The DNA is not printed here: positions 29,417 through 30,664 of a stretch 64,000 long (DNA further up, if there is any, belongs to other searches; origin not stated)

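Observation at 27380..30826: Intact CheY-type receiver domain inserted into a fused double HdrA-type flavoprotein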

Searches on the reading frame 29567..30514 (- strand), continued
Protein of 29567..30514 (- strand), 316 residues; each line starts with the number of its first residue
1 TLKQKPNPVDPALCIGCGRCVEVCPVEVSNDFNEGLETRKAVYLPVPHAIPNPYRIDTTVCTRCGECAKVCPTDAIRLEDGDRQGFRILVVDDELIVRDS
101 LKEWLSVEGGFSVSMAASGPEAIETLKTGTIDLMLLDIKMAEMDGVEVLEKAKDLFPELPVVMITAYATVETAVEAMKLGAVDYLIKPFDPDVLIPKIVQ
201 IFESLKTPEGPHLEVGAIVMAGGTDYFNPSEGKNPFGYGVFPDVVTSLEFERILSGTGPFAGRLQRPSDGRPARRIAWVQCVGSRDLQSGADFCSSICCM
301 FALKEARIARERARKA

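Call 58: find_encoding_contigs(protein=P0136, flank=10000, max_places=3)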
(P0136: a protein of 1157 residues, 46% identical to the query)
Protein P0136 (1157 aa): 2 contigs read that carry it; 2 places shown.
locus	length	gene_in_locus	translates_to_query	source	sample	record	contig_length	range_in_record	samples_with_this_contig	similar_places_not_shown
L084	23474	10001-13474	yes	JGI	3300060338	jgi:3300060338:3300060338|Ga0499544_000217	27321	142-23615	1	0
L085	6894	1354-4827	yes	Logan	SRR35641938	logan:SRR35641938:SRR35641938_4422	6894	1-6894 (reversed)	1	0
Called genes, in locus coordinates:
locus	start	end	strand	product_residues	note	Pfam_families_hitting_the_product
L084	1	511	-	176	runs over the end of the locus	PF02386:TrkH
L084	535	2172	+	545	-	PF00989:PAS, PF08448:PAS_4, PF13426:PAS_9, PF00158:Sigma54_activat, PF14532:Sigma54_activ_2, PF07728:AAA_5 (weak), PF25601:AAA_lid_14, PF02954:HTH_8 (weak), +1 more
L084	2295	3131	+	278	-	PF01656:CbiA, PF02374:ArsA_ATPase (weak), PF09140:MipZ (weak), PF10609:ParA, PF13614:AAA_31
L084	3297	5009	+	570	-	PF00072:Response_reg, PF00989:PAS (weak), PF13426:PAS_9 (weak), PF00512:HisKA, PF02518:HATPase_c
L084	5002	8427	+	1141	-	PF07992:Pyr_redox_2 (weak), PF12831:FAD_oxidored (weak), PF13450:NAD_binding_8 (weak), PF14691:Fer4_20, PF07992:Pyr_redox_2, PF12838:Fer4_7, PF13237:Fer4_10, PF14697:Fer4_21, +14 more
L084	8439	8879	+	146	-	PF02662:FlpD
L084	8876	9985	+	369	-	PF12838:Fer4_7 (faint), PF13534:Fer4_17 (faint), PF13237:Fer4_10 (faint), PF00037:Fer4 (faint), PF13183:Fer4_8, PF13187:Fer4_9 (weak)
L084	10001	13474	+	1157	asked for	PF12831:FAD_oxidored (weak), PF12797:Fer4_2 (weak), PF00037:Fer4 (weak), PF00072:Response_reg, PF00890:FAD_binding_2 (weak), PF12831:FAD_oxidored (weak), PF13450:NAD_binding_8 (weak), PF12838:Fer4_7 (weak), +10 more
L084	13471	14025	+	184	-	PF13237:Fer4_10 (faint), PF13183:Fer4_8, PF13187:Fer4_9, PF13534:Fer4_17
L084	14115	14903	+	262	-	PF02754:CCG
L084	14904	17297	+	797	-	PF00672:HAMP, PF08448:PAS_4, PF00989:PAS, PF13188:PAS_8 (weak), PF13426:PAS_9 (weak), PF00512:HisKA, PF02518:HATPase_c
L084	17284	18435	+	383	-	PF00072:Response_reg, PF14501:HATPase_c_5 (faint), PF02518:HATPase_c, PF13589:HATPase_c_3 (faint)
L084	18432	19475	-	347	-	PF00793:DAHP_synth_1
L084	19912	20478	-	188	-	PF01209:Ubie_methyltran, PF13489:Methyltransf_23, PF05175:MTS (weak), PF01135:PCMT (weak), PF13847:Methyltransf_31, PF08241:Methyltransf_11, PF08242:Methyltransf_12, PF13649:Methyltransf_25, +1 more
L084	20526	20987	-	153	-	PF12802:MarR_2, PF01022:HTH_5 (weak), PF01047:MarR, PF13412:HTH_24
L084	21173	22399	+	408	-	PF01966:HD, PF13487:HD_5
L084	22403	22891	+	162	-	-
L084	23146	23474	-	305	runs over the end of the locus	PF00749:tRNA-synt_1c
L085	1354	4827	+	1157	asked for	PF12831:FAD_oxidored (weak), PF12797:Fer4_2 (weak), PF00037:Fer4 (weak), PF00072:Response_reg, PF00890:FAD_binding_2 (weak), PF12831:FAD_oxidored (weak), PF13450:NAD_binding_8 (weak), PF12838:Fer4_7 (weak), +10 more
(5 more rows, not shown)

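Call 59: find_homologous_proteins(query=P0142, max_evalue=1e-100)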
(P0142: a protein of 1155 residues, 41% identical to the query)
Query P0142 (1155 aa): 2177 proteins with E <= 1e-100 among 8000 candidates; the best 120 are listed.
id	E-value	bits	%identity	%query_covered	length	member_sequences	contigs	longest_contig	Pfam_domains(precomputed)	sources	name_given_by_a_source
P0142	0.0e+0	2652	100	100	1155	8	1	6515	PF14697.12,PF17179.10,PF13450.13,PF07992.21,PF12837.13,PF00070.34,PF03486.21,PF13484.12,PF12838.13,PF13534.12,PF13459.12,PF01134.29,PF12831.14,PF01266.31,PF01593.31,PF12797.13,PF00890.31,PF00037.33,PF13738.13,PF25160.2,PF13237.12,PF13183.12,PF13187.12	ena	-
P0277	0.0e+0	2219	82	100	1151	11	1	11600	PF14697.12,PF17179.10,PF13450.13,PF07992.21,PF12837.13,PF00070.34,PF03486.21,PF13484.12,PF12838.13,PF13534.12,PF00072.31,PF01134.29,PF12831.14,PF01266.31,PF12797.13,PF00890.31,PF00037.33,PF25160.2,PF13237.12,PF13183.12,PF13187.12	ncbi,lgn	-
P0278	0.0e+0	2105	78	100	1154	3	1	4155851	PF14697.12,PF13450.13,PF07992.21,PF12837.13,PF00070.34,PF03486.21,PF13484.12,PF12838.13,PF13534.12,PF01134.29,PF12831.14,PF01266.31,PF12797.13,PF00890.31,PF00037.33,PF25160.2,PF13237.12,PF13183.12,PF13187.12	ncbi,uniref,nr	ncbi:FAD-dependent oxidoreductase [Desulfolutivibrio sulfoxidireducens]|uniref:FAD-dependent oxidore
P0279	0.0e+0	2053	77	100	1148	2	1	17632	PF14697.12,PF17179.10,PF13450.13,PF07992.21,PF12837.13,PF00070.34,PF03486.21,PF13484.12,PF12838.13,PF13534.12,PF00072.31,PF01134.29,PF12831.14,PF01946.24,PF01266.31,PF12797.13,PF00890.31,PF00037.33,PF25160.2,PF13237.12,PF13183.12,PF13187.12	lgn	-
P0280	0.0e+0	2040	76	99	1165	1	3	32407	PF14697.12,PF13450.13,PF07992.21,PF12837.13,PF00070.34,PF03486.21,PF13484.12,PF12838.13,PF01134.29,PF12831.14,PF01946.24,PF01266.31,PF12797.13,PF00890.31,PF00037.33,PF13738.13,PF25160.2,PF13237.12,PF13187.12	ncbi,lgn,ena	-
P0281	0.0e+0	1995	72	100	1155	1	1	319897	PF14697.12,PF13450.13,PF07992.21,PF12837.13,PF00070.34,PF03486.21,PF13484.12,PF12838.13,PF00072.31,PF01134.29,PF01494.26,PF12831.14,PF01946.24,PF01266.31,PF12797.13,PF00890.31,PF00037.33,PF25160.2,PF13237.12,PF13187.12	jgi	jgi:heterodisulfide reductase subunit A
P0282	0.0e+0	1919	77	91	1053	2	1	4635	PF14697.12,PF13450.13,PF07992.21,PF12837.13,PF00070.34,PF03486.21,PF13484.12,PF12838.13,PF00072.31,PF01134.29,PF12831.14,PF01946.24,PF01266.31,PF12797.13,PF00890.31,PF00037.33,PF25160.2,PF13237.12,PF13183.12,PF13187.12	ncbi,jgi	jgi:heterodisulfide reductase subunit A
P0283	0.0e+0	1811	68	100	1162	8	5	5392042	PF14697.12,PF13450.13,PF07992.21,PF12837.13,PF00070.34,PF03486.21,PF13484.12,PF12838.13,PF13459.12,PF01134.29,PF12831.14,PF01266.31,PF01593.31,PF12797.13,PF00890.31,PF00037.33,PF25160.2,PF13237.12,PF13187.12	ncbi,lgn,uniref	ncbi:MAG: 4Fe-4S binding protein [Solidesulfovibrio sp. DCME]|uniref:4Fe-4S binding protein n=1 Tax=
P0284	0.0e+0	1808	67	99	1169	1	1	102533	PF14697.12,PF17179.10,PF13450.13,PF07992.21,PF12837.13,PF00070.34,PF03486.21,PF13484.12,PF12838.13,PF01134.29,PF12831.14,PF01266.31,PF01593.31,PF12797.13,PF00890.31,PF00037.33,PF25160.2,PF13237.12,PF13187.12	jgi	jgi:heterodisulfide reductase subunit A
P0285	0.0e+0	1768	66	99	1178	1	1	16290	PF14697.12,PF17179.10,PF13450.13,PF07992.21,PF12837.13,PF00070.34,PF03486.21,PF13484.12,PF12838.13,PF13534.12,PF13459.12,PF01134.29,PF12831.14,PF01266.31,PF01593.31,PF12797.13,PF00890.31,PF00037.33,PF25160.2,PF13237.12,PF13183.12,PF13187.12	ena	-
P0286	0.0e+0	1651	62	99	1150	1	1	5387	PF14697.12,PF13450.13,PF07992.21,PF12837.13,PF00070.34,PF03486.21,PF13484.12,PF12838.13,PF13534.12,PF00072.31,PF01134.29,PF01494.26,PF12831.14,PF01946.24,PF01266.31,PF12797.13,PF00890.31,PF00037.33,PF25160.2,PF13237.12,PF13183.12,PF13187.12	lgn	-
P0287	0.0e+0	1622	60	99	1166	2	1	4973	PF14697.12,PF17179.10,PF13450.13,PF07992.21,PF12837.13,PF00070.34,PF03486.21,PF13484.12,PF12838.13,PF13459.12,PF12800.13,PF00072.31,PF01134.29,PF12831.14,PF01266.31,PF12797.13,PF00890.31,PF00037.33,PF13738.13,PF25160.2,PF13237.12,PF13183.12,PF13187.12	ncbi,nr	ncbi:MAG: FAD-dependent oxidoreductase [Desulfovibrionaceae bacterium]|nr:FAD-dependent oxidoreducta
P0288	0.0e+0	1619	61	99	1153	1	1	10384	PF14697.12,PF17179.10,PF13450.13,PF07992.21,PF12837.13,PF00070.34,PF03486.21,PF13484.12,PF12838.13,PF00072.31,PF01134.29,PF12831.14,PF01946.24,PF01266.31,PF12797.13,PF00890.31,PF00037.33,PF25160.2,PF13237.12,PF13183.12,PF13187.12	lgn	-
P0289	0.0e+0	1617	60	99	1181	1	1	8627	PF14697.12,PF13450.13,PF07992.21,PF12837.13,PF00070.34,PF03486.21,PF13484.12,PF12838.13,PF13459.12,PF00072.31,PF01134.29,PF12831.14,PF01266.31,PF12797.13,PF00890.31,PF00037.33,PF13738.13,PF25160.2,PF13237.12,PF13187.12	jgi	-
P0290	0.0e+0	1603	61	99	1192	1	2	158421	PF14697.12,PF13450.13,PF07992.21,PF12837.13,PF00070.34,PF03486.21,PF13484.12,PF12838.13,PF13459.12,PF12800.13,PF00072.31,PF01134.29,PF12831.14,PF01266.31,PF12797.13,PF00890.31,PF00037.33,PF25160.2,PF13237.12,PF13187.12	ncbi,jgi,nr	ncbi:MAG: FAD-dependent oxidoreductase [Desulfovibrionaceae bacterium]|jgi:heterodisulfide reductase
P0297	0.0e+0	1561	59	99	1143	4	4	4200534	PF14697.12,PF13450.13,PF07992.21,PF12837.13,PF00070.34,PF03486.21,PF13484.12,PF12838.13,PF13459.12,PF12800.13,PF01134.29,PF12831.14,PF01266.31,PF12797.13,PF00890.31,PF00037.33,PF25160.2,PF13237.12,PF13183.12,PF13187.12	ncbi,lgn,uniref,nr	ncbi:FAD-dependent oxidoreductase [Desulfocurvibacter africanus]|uniref:Response regulator receiver 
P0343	0.0e+0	1486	56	99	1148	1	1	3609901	PF14697.12,PF13450.13,PF07992.21,PF12837.13,PF00070.34,PF03486.21,PF13484.12,PF12838.13,PF12800.13,PF00072.31,PF01134.29,PF12831.14,PF01266.31,PF12797.13,PF00890.31,PF00037.33,PF25160.2,PF13237.12,PF13187.12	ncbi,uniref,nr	ncbi:FAD-dependent oxidoreductase [Pseudodesulfovibrio tunisiensis]|uniref:FAD-dependent oxidoreduct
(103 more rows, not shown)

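Call 61: find_encoding_contigs(protein=P0278, flank=10000, max_places=1)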
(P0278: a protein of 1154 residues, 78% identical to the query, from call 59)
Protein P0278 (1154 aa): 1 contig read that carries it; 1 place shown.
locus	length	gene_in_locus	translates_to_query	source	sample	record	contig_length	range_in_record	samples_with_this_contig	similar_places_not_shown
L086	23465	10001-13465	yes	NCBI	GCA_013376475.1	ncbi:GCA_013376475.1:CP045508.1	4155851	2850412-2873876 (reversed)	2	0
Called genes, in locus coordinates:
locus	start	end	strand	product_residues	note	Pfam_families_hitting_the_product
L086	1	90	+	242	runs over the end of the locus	-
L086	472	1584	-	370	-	PF13183:Fer4_8 (faint), PF13237:Fer4_10, PF12837:Fer4_6 (faint), PF12838:Fer4_7 (weak), PF14697:Fer4_21 (faint), PF00037:Fer4 (weak), PF04422:FrhB_FdhB_N, PF04432:FrhB_FdhB_C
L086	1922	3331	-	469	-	PF00072:Response_reg, PF00158:Sigma54_activat, PF01078:Mg_chelatase (faint), PF14532:Sigma54_activ_2, PF00004:AAA (weak), PF07724:AAA_2 (weak), PF07728:AAA_5, PF25601:AAA_lid_14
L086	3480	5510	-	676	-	PF08448:PAS_4 (weak), PF00989:PAS, PF08448:PAS_4, PF13188:PAS_8, PF13426:PAS_9, PF08447:PAS_3 (weak), PF02518:HATPase_c, PF00072:Response_reg, +1 more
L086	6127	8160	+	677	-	PF00890:FAD_binding_2 (weak), PF01134:GIDA (weak), PF01266:DAO (weak), PF12831:FAD_oxidored, PF13450:NAD_binding_8, PF12838:Fer4_7, PF13237:Fer4_10, PF14697:Fer4_21, +8 more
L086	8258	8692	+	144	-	PF02662:FlpD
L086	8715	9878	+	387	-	PF04432:FrhB_FdhB_C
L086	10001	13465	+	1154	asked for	PF00890:FAD_binding_2 (weak), PF01266:DAO (weak), PF12831:FAD_oxidored (weak), PF00037:Fer4, PF13187:Fer4_9, PF07992:Pyr_redox_2, PF12838:Fer4_7, PF13237:Fer4_10, +17 more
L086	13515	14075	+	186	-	PF13183:Fer4_8, PF13187:Fer4_9, PF13534:Fer4_17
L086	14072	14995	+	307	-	PF02754:CCG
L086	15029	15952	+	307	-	PF00582:Usp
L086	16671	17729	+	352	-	PF03480:DctP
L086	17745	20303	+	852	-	PF02743:dCache_1 (weak), PF00512:HisKA, PF02518:HATPase_c, PF00072:Response_reg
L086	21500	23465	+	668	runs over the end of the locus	PF02743:dCache_1, PF00672:HAMP, PF00015:MCPsignal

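Call 62: find_encoding_contigs(protein=P0297, flank=10000, max_places=1)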
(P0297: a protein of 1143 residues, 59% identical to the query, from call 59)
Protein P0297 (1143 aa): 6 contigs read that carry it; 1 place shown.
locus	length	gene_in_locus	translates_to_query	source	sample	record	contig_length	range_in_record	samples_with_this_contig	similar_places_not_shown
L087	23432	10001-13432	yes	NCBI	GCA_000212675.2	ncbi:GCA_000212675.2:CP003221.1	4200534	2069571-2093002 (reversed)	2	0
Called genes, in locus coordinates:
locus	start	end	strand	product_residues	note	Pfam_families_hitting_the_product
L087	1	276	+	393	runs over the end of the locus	PF00291:PALP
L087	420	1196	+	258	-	PF00290:Trp_syntA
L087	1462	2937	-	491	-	PF00072:Response_reg, PF00158:Sigma54_activat, PF14532:Sigma54_activ_2, PF01078:Mg_chelatase (faint), PF07728:AAA_5, PF25601:AAA_lid_14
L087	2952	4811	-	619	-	PF00989:PAS, PF08448:PAS_4, PF13426:PAS_9, PF00989:PAS, PF08448:PAS_4 (weak), PF13426:PAS_9, PF02518:HATPase_c, PF00072:Response_reg, +4 more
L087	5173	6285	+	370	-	PF13237:Fer4_10 (weak), PF14697:Fer4_21 (weak), PF04422:FrhB_FdhB_N, PF04432:FrhB_FdhB_C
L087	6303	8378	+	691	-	PF00890:FAD_binding_2, PF01134:GIDA (weak), PF01266:DAO (weak), PF07992:Pyr_redox_2 (weak), PF12831:FAD_oxidored, PF13450:NAD_binding_8, PF14697:Fer4_21, PF12838:Fer4_7, +6 more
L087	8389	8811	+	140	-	PF02662:FlpD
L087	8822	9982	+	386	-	PF04432:FrhB_FdhB_C (faint), PF13183:Fer4_8 (weak)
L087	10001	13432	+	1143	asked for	PF00037:Fer4 (weak), PF12837:Fer4_6 (weak), PF12838:Fer4_7 (weak), PF07992:Pyr_redox_2, PF12831:FAD_oxidored, PF13237:Fer4_10, PF12838:Fer4_7, PF13187:Fer4_9, +16 more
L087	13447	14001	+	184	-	PF13237:Fer4_10 (faint), PF13183:Fer4_8, PF13187:Fer4_9, PF13534:Fer4_17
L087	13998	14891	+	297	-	PF02754:CCG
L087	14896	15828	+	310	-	PF00582:Usp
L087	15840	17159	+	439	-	-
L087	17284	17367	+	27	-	-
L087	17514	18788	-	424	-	PF00709:Adenylsucc_synt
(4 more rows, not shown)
